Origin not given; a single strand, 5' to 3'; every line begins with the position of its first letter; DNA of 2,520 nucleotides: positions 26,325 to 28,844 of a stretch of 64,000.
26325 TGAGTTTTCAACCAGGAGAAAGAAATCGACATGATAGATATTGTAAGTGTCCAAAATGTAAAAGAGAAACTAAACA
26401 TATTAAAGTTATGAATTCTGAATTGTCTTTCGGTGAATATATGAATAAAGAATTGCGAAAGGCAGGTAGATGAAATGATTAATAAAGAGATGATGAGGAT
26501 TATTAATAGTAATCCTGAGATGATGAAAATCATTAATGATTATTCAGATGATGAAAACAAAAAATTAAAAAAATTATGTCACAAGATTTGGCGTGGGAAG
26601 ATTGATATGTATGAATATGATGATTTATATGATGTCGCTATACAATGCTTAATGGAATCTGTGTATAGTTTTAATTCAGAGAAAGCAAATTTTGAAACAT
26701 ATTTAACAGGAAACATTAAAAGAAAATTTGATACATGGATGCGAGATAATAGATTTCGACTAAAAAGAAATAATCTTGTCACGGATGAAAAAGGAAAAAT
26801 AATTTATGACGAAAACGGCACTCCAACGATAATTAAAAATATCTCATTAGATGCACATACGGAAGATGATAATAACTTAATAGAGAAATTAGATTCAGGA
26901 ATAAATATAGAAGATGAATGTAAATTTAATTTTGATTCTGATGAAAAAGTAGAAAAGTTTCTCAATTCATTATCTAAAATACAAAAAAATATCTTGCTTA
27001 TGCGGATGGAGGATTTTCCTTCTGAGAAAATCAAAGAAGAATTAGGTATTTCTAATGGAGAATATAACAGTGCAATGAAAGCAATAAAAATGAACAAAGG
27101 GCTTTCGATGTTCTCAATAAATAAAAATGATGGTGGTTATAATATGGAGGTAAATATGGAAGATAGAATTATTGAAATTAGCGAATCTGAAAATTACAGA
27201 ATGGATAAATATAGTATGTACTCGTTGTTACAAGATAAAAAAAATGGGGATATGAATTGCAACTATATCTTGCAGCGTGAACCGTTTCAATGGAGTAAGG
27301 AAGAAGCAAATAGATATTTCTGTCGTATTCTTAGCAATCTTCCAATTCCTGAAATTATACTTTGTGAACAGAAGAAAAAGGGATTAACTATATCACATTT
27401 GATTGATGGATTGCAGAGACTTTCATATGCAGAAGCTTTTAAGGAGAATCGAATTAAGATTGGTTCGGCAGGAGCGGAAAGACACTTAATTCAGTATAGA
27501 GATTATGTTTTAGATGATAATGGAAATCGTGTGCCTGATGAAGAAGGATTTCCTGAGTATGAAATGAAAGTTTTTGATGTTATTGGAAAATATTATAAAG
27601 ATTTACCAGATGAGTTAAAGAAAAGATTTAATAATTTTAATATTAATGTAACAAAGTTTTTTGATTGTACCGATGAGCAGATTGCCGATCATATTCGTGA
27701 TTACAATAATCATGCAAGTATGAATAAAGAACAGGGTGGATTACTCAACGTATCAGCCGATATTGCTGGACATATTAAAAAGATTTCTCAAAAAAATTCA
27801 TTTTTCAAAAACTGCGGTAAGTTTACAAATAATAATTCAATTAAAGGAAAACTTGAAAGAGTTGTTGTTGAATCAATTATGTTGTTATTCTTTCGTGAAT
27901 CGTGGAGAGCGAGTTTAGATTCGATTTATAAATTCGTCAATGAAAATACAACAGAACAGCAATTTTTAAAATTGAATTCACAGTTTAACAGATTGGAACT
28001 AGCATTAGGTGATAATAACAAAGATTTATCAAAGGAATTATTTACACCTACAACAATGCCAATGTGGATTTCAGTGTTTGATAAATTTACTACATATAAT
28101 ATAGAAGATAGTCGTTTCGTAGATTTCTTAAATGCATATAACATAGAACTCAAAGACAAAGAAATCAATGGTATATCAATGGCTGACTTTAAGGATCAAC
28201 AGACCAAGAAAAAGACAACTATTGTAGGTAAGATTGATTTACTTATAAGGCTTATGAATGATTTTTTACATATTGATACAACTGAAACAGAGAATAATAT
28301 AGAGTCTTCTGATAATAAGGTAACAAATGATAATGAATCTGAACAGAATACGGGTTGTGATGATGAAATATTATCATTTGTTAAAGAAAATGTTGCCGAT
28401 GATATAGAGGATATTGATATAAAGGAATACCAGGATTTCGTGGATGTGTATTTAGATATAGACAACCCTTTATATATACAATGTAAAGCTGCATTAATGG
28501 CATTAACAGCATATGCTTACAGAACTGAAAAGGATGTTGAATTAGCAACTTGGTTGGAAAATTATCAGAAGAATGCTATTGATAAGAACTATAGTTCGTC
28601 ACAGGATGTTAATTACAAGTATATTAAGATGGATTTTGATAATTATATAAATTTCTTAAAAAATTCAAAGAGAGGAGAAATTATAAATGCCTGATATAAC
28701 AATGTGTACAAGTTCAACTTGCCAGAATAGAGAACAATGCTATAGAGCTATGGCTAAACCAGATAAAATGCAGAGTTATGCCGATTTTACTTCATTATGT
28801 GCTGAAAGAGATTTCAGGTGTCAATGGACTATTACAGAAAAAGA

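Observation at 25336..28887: Promoter-proximal operon encoding a sigma-70 / DUF262 (GmrS-ParB-like) fusion protein next to the lysogeny module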

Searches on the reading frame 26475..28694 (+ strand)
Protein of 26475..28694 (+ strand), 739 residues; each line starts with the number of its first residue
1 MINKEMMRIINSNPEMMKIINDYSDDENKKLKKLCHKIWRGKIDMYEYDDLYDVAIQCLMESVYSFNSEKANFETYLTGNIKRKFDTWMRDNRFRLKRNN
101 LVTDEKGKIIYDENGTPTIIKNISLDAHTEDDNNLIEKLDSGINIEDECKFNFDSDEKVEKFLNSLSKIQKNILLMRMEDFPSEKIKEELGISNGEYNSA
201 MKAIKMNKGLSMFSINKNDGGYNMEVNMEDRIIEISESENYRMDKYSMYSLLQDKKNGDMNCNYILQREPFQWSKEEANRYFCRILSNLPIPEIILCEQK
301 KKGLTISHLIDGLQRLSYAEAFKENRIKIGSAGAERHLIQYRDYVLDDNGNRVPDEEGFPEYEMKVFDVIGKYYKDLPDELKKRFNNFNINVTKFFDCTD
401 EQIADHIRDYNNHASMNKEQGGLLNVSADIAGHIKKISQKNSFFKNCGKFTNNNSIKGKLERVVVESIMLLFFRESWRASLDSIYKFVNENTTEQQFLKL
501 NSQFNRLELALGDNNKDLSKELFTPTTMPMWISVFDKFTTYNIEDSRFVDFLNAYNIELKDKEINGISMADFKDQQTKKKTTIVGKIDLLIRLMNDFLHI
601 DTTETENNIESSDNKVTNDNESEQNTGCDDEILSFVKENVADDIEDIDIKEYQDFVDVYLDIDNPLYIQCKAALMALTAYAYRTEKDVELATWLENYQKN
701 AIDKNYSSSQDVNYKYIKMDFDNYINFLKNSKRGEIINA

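Call 3: search_protein_families(library=pfam, proteins=[window:26475-28694:+], max_evalue=1)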
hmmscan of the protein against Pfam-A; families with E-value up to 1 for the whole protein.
window:26475-28694:+ (739 aa): 3 families
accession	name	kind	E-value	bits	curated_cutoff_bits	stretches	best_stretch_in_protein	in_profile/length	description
PF04542.20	Sigma70_r2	-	7.2e-05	23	24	1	31-93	9-69/71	Sigma-70 region 2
PF03235.19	GmrSD_N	-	0.0016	19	33.2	1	265-406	16-154/199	GmrSD restriction endonuclease, N-terminal domain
PF08281.18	Sigma70_r4_2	-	0.0043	17.1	25.7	1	157-201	2-47/54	Sigma-70, region 4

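Call 4: search_protein_families(library=phrogs, proteins=[window:26475-28694:+], max_evalue=0.1)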
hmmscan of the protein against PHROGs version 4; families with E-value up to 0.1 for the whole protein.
window:26475-28694:+ (739 aa): 2 families
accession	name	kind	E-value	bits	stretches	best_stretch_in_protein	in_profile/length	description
phrog_1740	-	transcription regulation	0.013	15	1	29-205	67-209/567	RNA polymerase sigma factor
phrog_36291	-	unknown function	0.049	14.7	1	664-697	44-77/123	-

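Call 5: find_homologous_proteins(query=window:26475-28694:+)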
Query window:26475-28694:+ (739 aa): 886 proteins with E <= 0.001 among 8000 candidates; the best 120 are listed.
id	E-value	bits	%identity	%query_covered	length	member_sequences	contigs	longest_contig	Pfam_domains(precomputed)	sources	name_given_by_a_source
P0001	0.0e+0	1633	99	100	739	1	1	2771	PF03235.20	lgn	-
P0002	0.0e+0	1632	99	100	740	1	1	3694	-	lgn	-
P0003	0.0e+0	1630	99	100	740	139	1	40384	-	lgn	-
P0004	0.0e+0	1612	98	100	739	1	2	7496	-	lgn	-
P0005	0.0e+0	1591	97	99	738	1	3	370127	-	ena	-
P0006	0.0e+0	1477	91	100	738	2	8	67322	-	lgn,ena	-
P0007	0.0e+0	1430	99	88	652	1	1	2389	-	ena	-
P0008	0.0e+0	1372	85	98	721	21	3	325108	-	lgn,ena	-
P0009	0.0e+0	1366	99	84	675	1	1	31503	-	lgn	-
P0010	0.0e+0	1349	84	98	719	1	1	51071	-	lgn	-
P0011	0.0e+0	1250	99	76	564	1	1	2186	-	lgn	-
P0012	0.0e+0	1243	99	76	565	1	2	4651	PF03235.20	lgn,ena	-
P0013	0.0e+0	1238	98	76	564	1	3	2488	PF03235.20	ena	-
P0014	0.0e+0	1226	97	76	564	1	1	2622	-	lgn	-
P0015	0.0e+0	1221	98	75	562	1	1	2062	PF03235.20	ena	-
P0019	0.0e+0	1100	70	97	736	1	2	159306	PF04542.21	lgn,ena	-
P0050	0.0e+0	1058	68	97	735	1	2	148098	PF04542.21,PF03235.20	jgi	jgi:RNA polymerase sigma factor (sigma-70 family)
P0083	0.0e+0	1056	68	97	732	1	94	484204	PF04542.21,PF03235.20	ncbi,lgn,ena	-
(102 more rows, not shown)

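Call 7: search_dna_similar(query=window:26475-28694:+, collection=phages, mode=protein, max_rows=25)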
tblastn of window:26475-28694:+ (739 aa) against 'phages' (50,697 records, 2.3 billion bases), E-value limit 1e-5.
Records with a match: 7; places in all: 7; records where one place covers at least 80% of the query: 1.
Best place of each record, by identity: <60% 7.
By first word of the organism name: Bacillus 6; Bacteriophage 1.
By host as written in the record: Bacillus subtilis BEST7003 2; Bacillus subtilis 2; - 1; Bacillus sp. 1; Rosselomorea vietnamensis FJAT-46955 1.
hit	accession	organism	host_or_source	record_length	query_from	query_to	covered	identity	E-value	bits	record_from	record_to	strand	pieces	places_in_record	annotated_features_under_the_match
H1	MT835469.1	Bacteriophage sp.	human fecal samples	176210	18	697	92%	26.5%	7e-55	211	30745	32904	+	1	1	record has no annotation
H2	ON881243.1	Bacillus phage PK-3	Bacillus sp.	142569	248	598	47%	24.7%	4e-12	76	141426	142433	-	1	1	DUF262 domain-containing protein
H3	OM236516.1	Bacillus phage FADO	Bacillus subtilis BEST7003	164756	248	598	47%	24.7%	4e-12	76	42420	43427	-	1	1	hypothetical protein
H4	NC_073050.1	Bacillus phage FADO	Bacillus subtilis BEST7003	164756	248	598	47%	24.7%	4e-12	76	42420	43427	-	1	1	hypothetical protein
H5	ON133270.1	Bacillus phage 2S-4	Rosselomorea vietnamensis FJAT-46955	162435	248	598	47%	24.7%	4e-12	76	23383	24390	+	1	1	none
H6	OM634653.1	Bacillus phage vB_BsuS_PJN02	Bacillus subtilis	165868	248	598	47%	24.4%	4e-12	76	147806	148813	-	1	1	DUF262 domain-containing protein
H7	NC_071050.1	Bacillus phage vB_BsuS_PJN02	Bacillus subtilis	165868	248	598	47%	24.4%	4e-12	76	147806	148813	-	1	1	DUF262 domain-containing protein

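Call 8: search_dna_similar(query=window:26475-28694:+, collection=plasmids, mode=protein, max_rows=25)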
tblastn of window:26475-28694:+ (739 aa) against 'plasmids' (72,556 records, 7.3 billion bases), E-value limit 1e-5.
Records with a match: 9; places in all: 10; records where one place covers at least 80% of the query: 0.
Best place of each record, by identity: <60% 9.
By first word of the organism name: Bacillus 6; Clostridium 1; Paenibacillus 1; Geobacillus 1.
By predicted mobility (MOB-suite, as given by PLSDB): non-mobilizable 9.
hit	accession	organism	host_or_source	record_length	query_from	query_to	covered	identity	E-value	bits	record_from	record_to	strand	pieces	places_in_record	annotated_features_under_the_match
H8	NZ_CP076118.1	Bacillus amyloliquefaciens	Apostichopus japonicus,cell culture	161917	248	598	47%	24.7%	1e-11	76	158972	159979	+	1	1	DUF262 domain-containing protein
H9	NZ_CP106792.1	Bacillus subtilis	chicken,pure culture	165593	248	598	47%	24.4%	1e-11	76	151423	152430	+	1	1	DUF262 domain-containing protein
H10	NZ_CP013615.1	Clostridium perfringens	canine,Pure culture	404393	265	566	41%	22.7%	8e-6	57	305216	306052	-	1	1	DUF262 domain-containing protein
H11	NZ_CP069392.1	Bacillus velezensis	cell culture,saltpan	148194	247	562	43%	20.9%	3e-8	65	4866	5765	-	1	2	DUF262 domain-containing protein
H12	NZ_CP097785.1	Bacillus velezensis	Cell culture,Rizosphere soil sample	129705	247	562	43%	20.6%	1e-7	63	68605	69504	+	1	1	DUF262 domain-containing protein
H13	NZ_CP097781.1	Bacillus velezensis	Cell culture,Rizosphere soil sample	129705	247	562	43%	20.6%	1e-7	63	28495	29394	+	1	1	DUF262 domain-containing protein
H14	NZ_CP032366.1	Bacillus wiedmannii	Alvinocaris longirostris,gills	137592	258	528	37%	22.7%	5e-9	68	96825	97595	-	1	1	DUF262 domain-containing protein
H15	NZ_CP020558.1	Paenibacillus larvae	Apis mellifera,single cell microbial ...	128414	273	476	28%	27.7%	4e-9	68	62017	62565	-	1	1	DUF262 domain-containing protein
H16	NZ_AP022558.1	Geobacillus subterraneus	-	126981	251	480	31%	21.3%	5e-6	58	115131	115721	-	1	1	DUF262 domain-containing protein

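Call 10: search_protein_families(library=ncbifam, proteins=[window:26475-28694:+], max_evalue=0.1)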
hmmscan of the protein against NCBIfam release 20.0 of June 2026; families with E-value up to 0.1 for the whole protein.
window:26475-28694:+ (739 aa): 6 families
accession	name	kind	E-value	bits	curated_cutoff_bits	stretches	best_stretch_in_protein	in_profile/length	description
TIGR02937.1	sigma70-ECF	superfamily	6.9e-09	35.6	42.9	1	31-195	14-148/165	sigma-70 family RNA polymerase sigma factor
TIGR02980.1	SigBFG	subfamily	1.4e-06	28.2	234.35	2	123-194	136-208/227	SigB/SigF/SigG family RNA polymerase sigma factor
TIGR02479.1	FliA_WhiG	subfamily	3.2e-05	23.8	189.6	1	31-82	9-61/224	FliA/WhiG family RNA polymerase sigma factor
TIGR02490.1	flgF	equivalog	0.0023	17.5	178.5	1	88-181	95-165/218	flagellar basal-body rod protein FlgF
NF058625.1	sigma_PG0214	equivalog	0.0024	17.6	130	1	118-194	61-143/170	GFO_1088 family ECF-type sigma factor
NF008027.1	PRK10757.1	equivalog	0.063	12.2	332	0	369-469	18-120/267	inositol-1-monophosphatase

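Call 11: search_protein_families(library=padloc, proteins=[window:26475-28694:+], max_evalue=0.1)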
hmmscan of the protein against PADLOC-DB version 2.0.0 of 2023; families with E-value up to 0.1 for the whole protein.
window:26475-28694:+ (739 aa): 1 family
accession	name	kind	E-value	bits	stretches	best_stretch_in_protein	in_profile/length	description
PDLC03877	NsnA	-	7.2e-10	36.7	1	231-403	34-175/385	-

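Call 13: find_encoding_contigs(protein=window:26475-28694:+, flank=10000, max_places=6)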
Protein window:26475-28694:+ (739 aa): 23 contigs read that carry it; 6 places shown.
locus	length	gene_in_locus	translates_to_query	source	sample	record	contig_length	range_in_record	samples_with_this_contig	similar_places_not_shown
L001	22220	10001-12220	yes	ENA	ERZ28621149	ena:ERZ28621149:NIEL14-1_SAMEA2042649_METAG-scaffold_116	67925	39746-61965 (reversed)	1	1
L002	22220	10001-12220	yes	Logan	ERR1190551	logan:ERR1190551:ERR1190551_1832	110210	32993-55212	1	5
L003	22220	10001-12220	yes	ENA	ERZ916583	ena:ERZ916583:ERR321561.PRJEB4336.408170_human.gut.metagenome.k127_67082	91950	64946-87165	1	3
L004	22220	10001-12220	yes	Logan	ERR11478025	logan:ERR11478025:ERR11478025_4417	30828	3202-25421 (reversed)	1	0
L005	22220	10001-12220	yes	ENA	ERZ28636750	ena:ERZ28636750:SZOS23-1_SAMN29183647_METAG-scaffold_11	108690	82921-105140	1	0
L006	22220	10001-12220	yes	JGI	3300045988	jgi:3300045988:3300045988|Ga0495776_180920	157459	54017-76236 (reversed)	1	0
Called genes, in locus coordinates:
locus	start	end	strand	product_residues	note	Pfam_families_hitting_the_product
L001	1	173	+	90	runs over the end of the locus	-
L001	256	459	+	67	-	-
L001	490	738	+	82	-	-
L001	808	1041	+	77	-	-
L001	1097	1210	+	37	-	-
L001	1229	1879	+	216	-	-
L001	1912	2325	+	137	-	-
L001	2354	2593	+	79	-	-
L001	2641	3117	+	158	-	-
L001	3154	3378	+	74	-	-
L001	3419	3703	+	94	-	-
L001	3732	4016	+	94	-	-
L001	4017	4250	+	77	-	-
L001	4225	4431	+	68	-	-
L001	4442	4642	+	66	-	-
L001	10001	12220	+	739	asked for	-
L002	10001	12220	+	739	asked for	-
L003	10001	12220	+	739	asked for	-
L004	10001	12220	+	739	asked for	-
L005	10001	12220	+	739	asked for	-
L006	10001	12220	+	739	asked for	-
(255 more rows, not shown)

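Call 14: find_encoding_contigs(protein=P0083, flank=10000, max_places=4)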
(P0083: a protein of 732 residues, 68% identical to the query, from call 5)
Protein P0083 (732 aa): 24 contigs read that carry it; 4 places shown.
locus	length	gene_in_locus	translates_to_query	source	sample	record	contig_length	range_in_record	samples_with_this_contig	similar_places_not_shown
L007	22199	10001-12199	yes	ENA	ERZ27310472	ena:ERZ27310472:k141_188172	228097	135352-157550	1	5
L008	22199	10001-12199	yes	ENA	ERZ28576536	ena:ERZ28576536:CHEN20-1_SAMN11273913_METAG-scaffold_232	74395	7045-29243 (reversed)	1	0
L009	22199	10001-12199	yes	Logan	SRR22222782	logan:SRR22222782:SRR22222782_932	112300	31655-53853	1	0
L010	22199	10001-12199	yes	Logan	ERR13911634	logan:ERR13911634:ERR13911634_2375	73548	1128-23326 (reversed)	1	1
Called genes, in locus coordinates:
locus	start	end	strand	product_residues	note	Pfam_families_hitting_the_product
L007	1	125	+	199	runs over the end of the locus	-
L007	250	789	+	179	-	-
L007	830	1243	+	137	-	-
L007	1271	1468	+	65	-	-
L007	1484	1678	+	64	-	-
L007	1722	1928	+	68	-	-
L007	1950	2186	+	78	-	-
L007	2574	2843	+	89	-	-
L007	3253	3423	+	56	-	-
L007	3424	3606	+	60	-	-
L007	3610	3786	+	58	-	-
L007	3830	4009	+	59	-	-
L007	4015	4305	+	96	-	-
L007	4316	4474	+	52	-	-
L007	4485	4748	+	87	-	-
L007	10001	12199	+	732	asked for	PF04542:Sigma70_r2 (weak), PF03235:GmrSD_N (weak)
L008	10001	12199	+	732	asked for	PF04542:Sigma70_r2 (weak), PF03235:GmrSD_N (weak)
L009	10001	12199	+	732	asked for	PF04542:Sigma70_r2 (weak), PF03235:GmrSD_N (weak)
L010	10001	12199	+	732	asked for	PF04542:Sigma70_r2 (weak), PF03235:GmrSD_N (weak)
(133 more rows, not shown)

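Call 15: list_cluster_members(proteins=[P0083, P0050, P0019, P0008])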
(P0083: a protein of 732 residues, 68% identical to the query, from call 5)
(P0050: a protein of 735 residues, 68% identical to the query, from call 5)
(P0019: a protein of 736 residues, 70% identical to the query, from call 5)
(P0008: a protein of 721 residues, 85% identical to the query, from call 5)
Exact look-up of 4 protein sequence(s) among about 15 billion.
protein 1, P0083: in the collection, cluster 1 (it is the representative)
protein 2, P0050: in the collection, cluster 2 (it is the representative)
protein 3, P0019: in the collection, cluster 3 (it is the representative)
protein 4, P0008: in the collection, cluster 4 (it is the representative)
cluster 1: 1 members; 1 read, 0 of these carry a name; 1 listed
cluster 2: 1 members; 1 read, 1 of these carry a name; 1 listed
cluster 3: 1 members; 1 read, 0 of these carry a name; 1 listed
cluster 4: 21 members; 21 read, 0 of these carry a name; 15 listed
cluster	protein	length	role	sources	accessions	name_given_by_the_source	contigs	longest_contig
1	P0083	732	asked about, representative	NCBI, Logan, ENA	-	-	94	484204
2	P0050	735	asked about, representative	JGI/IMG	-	RNA polymerase sigma factor (sigma-70 family)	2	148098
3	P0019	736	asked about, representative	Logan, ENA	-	-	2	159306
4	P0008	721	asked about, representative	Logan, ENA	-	-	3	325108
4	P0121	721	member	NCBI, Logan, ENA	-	-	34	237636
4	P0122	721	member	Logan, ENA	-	-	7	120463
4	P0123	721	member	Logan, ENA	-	-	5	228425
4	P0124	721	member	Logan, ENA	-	-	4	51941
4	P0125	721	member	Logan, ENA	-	-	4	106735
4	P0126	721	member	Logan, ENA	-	-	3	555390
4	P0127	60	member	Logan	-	-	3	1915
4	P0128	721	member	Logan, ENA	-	-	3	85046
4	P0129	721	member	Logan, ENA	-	-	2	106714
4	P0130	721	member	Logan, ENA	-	-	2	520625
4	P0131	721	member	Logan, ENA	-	-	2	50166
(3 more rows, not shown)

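Call 17: find_related_loci(query=window:26475-28694:+, collection=genome_contigs, flank=10000)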
Query window:26475-28694:+ (739 aa) in genome_contigs; peptide patterns used: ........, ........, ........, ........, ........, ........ (x = any residue, [..] = any of these).
19 stretches matched a pattern, but none encodes a relative of the query by tblastn (E <= 1e-3).

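Call 21: search_protein_representatives(protein=window:26475-28694:+)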
Query: 739 residues. Proteins with E-value up to 0.001 (for the whole library): 721; up to 1e-10: 453; up to 1e-30: 210. The best 150 are listed.
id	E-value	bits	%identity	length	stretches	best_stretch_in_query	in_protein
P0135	3.3e-292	987.6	68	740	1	3-724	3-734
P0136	5.0e-192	656.4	57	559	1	155-724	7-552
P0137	5.6e-170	583.5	46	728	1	8-726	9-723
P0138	1.4e-136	473.1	45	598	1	17-602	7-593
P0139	2.0e-134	466.0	41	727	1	16-726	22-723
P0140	2.7e-133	462.3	41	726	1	16-725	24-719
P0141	1.2e-120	420.4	38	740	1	15-726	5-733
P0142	4.7e-120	418.5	45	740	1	123-621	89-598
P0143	2.6e-118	412.8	40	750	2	19-613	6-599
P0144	1.0e-117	410.8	39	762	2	20-619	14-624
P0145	2.1e-116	406.5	39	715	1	23-726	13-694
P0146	5.9e-110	385.1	37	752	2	41-665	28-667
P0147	7.8e-110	384.7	41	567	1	164-726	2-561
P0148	2.1e-103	363.5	42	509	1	231-729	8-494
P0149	8.1e-100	351.6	36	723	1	13-725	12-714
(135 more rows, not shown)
